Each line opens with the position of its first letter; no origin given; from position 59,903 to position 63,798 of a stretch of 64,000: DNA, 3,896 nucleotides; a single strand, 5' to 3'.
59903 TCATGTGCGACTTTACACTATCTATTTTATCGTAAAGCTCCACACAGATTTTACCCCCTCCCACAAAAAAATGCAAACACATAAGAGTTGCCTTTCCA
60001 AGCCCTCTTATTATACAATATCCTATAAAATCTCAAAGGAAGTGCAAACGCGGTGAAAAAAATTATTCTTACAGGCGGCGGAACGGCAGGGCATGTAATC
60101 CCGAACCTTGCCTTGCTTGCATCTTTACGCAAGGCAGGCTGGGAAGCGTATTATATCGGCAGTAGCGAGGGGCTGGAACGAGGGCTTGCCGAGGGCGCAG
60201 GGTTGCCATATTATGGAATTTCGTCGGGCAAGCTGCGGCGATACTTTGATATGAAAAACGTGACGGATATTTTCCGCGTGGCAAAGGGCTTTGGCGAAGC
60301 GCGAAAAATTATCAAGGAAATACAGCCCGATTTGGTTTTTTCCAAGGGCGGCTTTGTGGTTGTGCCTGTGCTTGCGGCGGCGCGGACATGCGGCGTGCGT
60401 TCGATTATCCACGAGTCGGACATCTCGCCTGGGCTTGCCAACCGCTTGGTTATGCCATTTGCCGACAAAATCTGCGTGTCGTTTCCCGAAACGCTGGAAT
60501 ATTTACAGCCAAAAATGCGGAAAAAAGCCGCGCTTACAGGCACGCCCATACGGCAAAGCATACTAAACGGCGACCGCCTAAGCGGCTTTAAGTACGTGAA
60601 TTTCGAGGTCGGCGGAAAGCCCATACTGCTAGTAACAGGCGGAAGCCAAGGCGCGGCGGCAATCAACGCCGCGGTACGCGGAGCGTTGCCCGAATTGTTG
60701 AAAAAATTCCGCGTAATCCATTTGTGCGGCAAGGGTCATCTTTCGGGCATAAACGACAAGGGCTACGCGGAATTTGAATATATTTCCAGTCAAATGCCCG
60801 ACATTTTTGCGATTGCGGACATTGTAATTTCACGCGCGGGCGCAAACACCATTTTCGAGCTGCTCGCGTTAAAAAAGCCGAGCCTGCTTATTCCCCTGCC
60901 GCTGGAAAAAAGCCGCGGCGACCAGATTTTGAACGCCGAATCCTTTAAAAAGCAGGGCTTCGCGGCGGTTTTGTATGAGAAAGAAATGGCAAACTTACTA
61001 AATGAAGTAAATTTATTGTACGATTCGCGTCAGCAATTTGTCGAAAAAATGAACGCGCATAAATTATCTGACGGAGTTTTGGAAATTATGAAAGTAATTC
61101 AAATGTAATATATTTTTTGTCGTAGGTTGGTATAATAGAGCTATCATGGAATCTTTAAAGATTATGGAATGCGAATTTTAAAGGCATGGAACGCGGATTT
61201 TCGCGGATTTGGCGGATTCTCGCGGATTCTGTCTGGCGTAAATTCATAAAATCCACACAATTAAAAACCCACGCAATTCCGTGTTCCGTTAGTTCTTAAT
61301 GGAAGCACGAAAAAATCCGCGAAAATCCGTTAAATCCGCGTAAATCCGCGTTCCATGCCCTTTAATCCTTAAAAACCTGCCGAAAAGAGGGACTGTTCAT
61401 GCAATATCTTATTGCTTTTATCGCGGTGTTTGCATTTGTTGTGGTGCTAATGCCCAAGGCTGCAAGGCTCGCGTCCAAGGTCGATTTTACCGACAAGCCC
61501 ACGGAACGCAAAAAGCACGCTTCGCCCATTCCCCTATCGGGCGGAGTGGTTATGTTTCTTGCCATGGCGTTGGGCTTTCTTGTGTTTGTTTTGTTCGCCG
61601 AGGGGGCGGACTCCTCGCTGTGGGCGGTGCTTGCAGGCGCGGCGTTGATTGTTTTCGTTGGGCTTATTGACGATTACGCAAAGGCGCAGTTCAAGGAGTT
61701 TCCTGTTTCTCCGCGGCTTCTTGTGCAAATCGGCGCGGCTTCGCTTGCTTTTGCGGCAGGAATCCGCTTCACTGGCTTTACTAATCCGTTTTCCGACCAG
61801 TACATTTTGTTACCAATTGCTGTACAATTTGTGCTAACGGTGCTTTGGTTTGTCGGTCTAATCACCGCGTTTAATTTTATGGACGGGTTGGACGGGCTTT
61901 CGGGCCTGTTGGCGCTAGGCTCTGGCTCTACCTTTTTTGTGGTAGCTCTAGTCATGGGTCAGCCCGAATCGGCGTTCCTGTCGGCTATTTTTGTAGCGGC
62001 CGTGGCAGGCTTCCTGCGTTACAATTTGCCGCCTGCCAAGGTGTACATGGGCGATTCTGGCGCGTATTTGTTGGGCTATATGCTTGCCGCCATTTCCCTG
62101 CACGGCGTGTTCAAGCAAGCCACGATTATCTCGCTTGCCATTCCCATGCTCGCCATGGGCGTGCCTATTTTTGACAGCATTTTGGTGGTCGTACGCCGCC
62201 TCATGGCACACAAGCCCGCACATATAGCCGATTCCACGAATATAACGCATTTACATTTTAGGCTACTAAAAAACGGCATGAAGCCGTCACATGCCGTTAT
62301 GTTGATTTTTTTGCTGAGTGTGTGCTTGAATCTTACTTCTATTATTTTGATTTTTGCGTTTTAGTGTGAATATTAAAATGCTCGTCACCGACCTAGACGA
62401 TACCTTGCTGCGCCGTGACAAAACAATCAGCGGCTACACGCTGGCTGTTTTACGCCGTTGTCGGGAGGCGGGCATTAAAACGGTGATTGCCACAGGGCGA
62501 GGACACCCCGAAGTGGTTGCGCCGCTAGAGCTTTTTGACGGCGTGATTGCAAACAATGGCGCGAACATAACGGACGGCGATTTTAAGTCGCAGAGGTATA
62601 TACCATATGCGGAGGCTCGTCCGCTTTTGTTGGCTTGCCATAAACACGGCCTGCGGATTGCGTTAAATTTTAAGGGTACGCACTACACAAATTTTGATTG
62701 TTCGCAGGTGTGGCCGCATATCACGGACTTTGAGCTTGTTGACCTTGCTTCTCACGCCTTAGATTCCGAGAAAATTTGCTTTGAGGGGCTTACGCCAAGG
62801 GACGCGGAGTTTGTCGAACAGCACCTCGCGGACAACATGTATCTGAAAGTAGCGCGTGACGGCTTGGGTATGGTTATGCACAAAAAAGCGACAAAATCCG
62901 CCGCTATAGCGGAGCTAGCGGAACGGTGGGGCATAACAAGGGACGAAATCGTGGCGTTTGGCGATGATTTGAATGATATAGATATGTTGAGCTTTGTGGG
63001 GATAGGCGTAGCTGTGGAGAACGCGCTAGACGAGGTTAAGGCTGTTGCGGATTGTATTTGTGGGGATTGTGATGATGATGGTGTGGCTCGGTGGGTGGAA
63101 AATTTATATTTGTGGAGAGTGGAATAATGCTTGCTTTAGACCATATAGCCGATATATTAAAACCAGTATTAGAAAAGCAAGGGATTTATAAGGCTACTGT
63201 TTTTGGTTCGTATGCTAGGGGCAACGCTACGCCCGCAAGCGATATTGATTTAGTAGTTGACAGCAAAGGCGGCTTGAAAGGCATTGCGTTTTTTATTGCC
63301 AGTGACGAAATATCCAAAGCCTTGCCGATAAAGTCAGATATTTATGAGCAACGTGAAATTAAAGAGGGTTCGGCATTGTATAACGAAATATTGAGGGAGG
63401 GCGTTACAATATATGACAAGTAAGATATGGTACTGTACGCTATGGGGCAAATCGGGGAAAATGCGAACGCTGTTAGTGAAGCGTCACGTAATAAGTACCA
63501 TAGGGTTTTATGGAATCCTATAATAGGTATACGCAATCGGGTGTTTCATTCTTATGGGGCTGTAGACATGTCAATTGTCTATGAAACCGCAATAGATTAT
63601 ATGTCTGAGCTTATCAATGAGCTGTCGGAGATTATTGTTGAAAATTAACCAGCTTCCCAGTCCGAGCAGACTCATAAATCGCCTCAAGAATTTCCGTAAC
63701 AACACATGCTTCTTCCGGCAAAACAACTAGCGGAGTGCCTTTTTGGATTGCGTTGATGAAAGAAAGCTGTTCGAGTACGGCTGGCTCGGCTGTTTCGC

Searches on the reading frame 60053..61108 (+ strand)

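Call 10: search_protein_families(library=pfam, proteins=[window:60053-61108:+])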
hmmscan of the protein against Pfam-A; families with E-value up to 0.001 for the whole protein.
window:60053-61108:+ (351 aa): 2 families
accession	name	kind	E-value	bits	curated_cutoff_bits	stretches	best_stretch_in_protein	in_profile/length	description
PF03033.26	Glyco_transf_28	-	1.2e-37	129.5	26.2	1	4-141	1-138/139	Glycosyltransferase family 28 N-terminal domain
PF04101.22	Glyco_tran_28_C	-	5.7e-32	111.5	22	1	192-336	2-154/166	Glycosyltransferase family 28 C-terminal domain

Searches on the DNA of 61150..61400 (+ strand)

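Call 31: search_dna_similar(query=window:61150-61400:+, collection=plasmids, mode=distant, max_evalue=0.01)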
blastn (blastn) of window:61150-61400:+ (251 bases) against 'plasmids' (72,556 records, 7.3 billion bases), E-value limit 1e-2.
No match.

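Call 32: search_dna_similar(query=window:61150-61400:+, collection=phages, mode=distant, max_evalue=0.01)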
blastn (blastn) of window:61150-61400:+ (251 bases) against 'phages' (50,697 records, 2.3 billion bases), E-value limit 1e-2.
No match.

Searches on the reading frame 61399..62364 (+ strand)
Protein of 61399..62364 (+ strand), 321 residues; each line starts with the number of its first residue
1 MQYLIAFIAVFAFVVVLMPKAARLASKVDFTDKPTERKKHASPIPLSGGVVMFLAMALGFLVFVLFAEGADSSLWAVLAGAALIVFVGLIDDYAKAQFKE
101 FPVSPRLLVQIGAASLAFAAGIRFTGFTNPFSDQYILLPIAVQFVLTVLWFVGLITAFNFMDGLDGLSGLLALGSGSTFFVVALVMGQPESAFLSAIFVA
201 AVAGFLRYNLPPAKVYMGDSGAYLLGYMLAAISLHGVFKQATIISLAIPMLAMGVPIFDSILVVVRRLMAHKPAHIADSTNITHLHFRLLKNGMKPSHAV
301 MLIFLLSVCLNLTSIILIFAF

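Call 10: search_protein_families(library=pfam, proteins=[window:61399-62364:+])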
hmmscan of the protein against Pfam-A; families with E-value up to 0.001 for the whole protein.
window:61399-62364:+ (321 aa): 1 family
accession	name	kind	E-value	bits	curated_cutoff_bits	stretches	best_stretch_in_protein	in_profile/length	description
PF00953.26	Glycos_transf_4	-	1.1e-35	123.4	27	1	75-235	2-158/160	Glycosyl transferase family 4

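Call 35: find_encoding_contigs(protein=window:61399-62364:+, flank=2500, max_places=10)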
Protein window:61399-62364:+ (321 aa): 3 contigs read that carry it; 3 places shown.
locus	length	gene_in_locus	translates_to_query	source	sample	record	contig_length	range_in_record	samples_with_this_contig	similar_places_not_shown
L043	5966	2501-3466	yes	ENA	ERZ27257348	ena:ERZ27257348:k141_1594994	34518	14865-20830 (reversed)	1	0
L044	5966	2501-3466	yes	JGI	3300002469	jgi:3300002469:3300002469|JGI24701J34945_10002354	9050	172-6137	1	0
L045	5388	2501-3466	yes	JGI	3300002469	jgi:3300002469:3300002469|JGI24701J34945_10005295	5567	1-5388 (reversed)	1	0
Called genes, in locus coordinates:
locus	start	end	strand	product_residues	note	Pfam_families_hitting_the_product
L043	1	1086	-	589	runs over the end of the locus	PF03382:DUF285, PF23952:LRR_EndoS (faint), PF25013:LRR_Zer-1 (faint), PF13855:LRR_8 (faint), PF03382:DUF285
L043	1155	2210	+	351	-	PF03033:Glyco_transf_28, PF04101:Glyco_tran_28_C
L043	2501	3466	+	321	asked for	PF00953:Glycos_transf_4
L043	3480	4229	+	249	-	PF00702:Hydrolase (faint), PF08282:Hydrolase_3, PF12710:HAD (faint), PF05116:S6PP (weak)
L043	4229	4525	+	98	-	PF01909:NTP_transf_2, PF18765:Polbeta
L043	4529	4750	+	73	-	PF01934:HepT-like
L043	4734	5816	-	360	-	PF01408:GFO_IDH_MocA, PF22725:GFO_IDH_MocA_C3, PF02894:GFO_IDH_MocA_C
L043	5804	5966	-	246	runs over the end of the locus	-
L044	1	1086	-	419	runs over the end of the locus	?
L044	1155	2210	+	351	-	PF03033:Glyco_transf_28, PF04101:Glyco_tran_28_C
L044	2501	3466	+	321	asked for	PF00953:Glycos_transf_4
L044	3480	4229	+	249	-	PF00702:Hydrolase (faint), PF08282:Hydrolase_3, PF12710:HAD (faint), PF05116:S6PP (weak)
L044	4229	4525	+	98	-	PF01909:NTP_transf_2, PF18765:Polbeta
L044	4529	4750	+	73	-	PF01934:HepT-like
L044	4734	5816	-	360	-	-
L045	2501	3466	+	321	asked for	PF00953:Glycos_transf_4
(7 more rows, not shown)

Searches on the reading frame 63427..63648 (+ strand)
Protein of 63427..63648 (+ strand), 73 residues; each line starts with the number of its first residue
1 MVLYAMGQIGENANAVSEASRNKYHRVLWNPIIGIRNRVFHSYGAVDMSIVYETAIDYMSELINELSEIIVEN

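Call 83: find_encoding_contigs(protein=window:63427-63648:+, flank=10000, max_places=1)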
Protein window:63427-63648:+ (73 aa): 4 contigs read that carry it; 1 place shown.
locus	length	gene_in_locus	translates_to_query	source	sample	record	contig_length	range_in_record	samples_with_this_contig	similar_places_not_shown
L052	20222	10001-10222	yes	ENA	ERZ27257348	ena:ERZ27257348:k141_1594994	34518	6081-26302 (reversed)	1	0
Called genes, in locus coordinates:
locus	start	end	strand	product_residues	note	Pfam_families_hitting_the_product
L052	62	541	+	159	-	-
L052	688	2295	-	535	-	PF02018:CBM_4_9, PF00331:Glyco_hydro_10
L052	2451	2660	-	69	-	-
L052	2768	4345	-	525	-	PF09587:PGA_cap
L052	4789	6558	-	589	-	PF03382:DUF285, PF23952:LRR_EndoS (faint), PF25013:LRR_Zer-1 (faint), PF13855:LRR_8 (faint), PF03382:DUF285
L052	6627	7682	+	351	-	PF03033:Glyco_transf_28, PF04101:Glyco_tran_28_C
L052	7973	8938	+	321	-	PF00953:Glycos_transf_4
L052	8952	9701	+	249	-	PF00702:Hydrolase (faint), PF08282:Hydrolase_3, PF12710:HAD (faint), PF05116:S6PP (weak)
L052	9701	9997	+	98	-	PF01909:NTP_transf_2, PF18765:Polbeta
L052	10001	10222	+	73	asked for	PF01934:HepT-like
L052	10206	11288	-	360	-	PF01408:GFO_IDH_MocA, PF22725:GFO_IDH_MocA_C3, PF02894:GFO_IDH_MocA_C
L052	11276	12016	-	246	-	-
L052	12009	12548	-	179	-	PF07694:5TM-5TMR_LYT (weak), PF12822:ECF_trnsprt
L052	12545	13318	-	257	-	PF01113:DapB_N, PF05173:DapB_C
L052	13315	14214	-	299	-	PF00701:DHDPS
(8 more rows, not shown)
